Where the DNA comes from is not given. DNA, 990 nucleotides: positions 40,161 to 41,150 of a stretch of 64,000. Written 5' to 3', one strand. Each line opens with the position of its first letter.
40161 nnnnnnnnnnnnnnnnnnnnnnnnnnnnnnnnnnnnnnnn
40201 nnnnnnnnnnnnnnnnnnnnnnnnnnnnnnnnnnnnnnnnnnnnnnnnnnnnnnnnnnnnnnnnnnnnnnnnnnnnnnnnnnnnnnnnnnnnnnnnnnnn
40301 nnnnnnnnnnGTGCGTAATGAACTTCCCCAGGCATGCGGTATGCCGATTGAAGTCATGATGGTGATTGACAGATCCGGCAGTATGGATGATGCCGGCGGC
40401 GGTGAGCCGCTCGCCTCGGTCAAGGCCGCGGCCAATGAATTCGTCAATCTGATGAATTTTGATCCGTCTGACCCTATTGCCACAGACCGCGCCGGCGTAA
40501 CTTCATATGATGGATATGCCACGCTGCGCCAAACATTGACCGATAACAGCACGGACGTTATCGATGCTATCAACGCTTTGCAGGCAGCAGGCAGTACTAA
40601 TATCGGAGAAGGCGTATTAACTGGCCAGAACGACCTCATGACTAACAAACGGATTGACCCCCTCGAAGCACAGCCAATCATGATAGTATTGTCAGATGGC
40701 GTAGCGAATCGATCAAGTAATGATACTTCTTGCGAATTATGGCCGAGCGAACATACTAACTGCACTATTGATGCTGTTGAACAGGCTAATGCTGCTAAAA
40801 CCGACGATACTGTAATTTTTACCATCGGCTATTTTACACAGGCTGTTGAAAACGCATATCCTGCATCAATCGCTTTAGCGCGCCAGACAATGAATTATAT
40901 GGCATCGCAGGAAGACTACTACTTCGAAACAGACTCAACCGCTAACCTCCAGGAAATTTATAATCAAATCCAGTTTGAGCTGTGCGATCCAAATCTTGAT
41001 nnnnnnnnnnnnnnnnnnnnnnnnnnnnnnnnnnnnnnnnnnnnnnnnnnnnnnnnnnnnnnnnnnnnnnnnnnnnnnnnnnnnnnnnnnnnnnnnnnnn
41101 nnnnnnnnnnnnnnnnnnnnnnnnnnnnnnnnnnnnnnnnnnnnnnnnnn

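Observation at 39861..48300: Two paralogous giant LPXTG proteins share DUF11 stalks but carry different heads (VWA versus Cys-rich repeat)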

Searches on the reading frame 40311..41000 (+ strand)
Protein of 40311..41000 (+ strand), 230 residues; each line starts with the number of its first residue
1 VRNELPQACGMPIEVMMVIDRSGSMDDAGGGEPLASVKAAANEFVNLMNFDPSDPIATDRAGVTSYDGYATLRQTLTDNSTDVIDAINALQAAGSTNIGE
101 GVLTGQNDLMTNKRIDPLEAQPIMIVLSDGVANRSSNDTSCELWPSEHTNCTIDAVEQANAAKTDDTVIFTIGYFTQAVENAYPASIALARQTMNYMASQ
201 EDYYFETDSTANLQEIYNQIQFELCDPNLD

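Call 65: search_solved_structures(query=window:40311-41000:+, max_evalue=1, show_alignments=2)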
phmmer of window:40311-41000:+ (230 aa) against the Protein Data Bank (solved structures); distinct sequences matched with E-value up to 1: 16.
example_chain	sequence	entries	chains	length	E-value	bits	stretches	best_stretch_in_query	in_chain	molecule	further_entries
9no5_A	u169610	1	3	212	0.00024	24.2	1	5-141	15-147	Putative secreted protein, hemolysin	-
6tnj_A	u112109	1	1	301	0.00025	24.2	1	8-135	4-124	Minor fimbrium subunit Mfa5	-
6to1_A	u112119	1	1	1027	0.015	18.3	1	7-135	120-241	Minor fimbrium subunit Mfa5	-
6jp8_F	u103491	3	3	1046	0.19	14.7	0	7-135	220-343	Voltage-dependent calcium channel subunit alpha-2/delta-1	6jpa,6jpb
8eog_D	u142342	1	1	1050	0.19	14.7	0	7-135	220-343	Voltage-dependent calcium channel subunit alpha-2/delta-1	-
6jp5_F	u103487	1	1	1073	0.2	14.7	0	7-135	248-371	Voltage-dependent calcium channel subunit alpha-2/delta-1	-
8hlp_F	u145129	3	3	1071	0.21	14.6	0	7-135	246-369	Voltage-dependent calcium channel subunit alpha-2/delta-1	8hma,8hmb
7xlq_D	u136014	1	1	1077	0.22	14.6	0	7-135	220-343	Voltage-dependent calcium channel subunit alpha-2/delta-1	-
7jpk_F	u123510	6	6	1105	0.22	14.5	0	7-135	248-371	Voltage-dependent calcium channel subunit alpha-2/delta-1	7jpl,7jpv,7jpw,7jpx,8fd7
8e56_F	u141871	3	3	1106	0.22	14.5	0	7-135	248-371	Voltage-dependent calcium channel subunit alpha-2/delta-1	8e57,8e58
9vlg_A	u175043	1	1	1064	0.22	14.5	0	7-135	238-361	Isoform 2 of Voltage-dependent calcium channel subunit alpha-2/delta-1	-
5gjv_F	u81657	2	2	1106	0.22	14.5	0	7-135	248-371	Voltage-dependent calcium channel subunit alpha-2/delta-1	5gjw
7mix_D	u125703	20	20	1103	0.23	14.5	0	7-135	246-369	Voltage-dependent calcium channel subunit alpha-2/delta-1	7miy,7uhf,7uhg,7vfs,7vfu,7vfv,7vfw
8x90_B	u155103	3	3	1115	0.24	14.4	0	7-135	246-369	Voltage-dependent calcium channel subunit alpha-2/delta-1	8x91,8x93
8if3_A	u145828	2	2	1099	0.24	14.4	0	7-135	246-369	Voltage-dependent calcium channel subunit alpha-2/delta-1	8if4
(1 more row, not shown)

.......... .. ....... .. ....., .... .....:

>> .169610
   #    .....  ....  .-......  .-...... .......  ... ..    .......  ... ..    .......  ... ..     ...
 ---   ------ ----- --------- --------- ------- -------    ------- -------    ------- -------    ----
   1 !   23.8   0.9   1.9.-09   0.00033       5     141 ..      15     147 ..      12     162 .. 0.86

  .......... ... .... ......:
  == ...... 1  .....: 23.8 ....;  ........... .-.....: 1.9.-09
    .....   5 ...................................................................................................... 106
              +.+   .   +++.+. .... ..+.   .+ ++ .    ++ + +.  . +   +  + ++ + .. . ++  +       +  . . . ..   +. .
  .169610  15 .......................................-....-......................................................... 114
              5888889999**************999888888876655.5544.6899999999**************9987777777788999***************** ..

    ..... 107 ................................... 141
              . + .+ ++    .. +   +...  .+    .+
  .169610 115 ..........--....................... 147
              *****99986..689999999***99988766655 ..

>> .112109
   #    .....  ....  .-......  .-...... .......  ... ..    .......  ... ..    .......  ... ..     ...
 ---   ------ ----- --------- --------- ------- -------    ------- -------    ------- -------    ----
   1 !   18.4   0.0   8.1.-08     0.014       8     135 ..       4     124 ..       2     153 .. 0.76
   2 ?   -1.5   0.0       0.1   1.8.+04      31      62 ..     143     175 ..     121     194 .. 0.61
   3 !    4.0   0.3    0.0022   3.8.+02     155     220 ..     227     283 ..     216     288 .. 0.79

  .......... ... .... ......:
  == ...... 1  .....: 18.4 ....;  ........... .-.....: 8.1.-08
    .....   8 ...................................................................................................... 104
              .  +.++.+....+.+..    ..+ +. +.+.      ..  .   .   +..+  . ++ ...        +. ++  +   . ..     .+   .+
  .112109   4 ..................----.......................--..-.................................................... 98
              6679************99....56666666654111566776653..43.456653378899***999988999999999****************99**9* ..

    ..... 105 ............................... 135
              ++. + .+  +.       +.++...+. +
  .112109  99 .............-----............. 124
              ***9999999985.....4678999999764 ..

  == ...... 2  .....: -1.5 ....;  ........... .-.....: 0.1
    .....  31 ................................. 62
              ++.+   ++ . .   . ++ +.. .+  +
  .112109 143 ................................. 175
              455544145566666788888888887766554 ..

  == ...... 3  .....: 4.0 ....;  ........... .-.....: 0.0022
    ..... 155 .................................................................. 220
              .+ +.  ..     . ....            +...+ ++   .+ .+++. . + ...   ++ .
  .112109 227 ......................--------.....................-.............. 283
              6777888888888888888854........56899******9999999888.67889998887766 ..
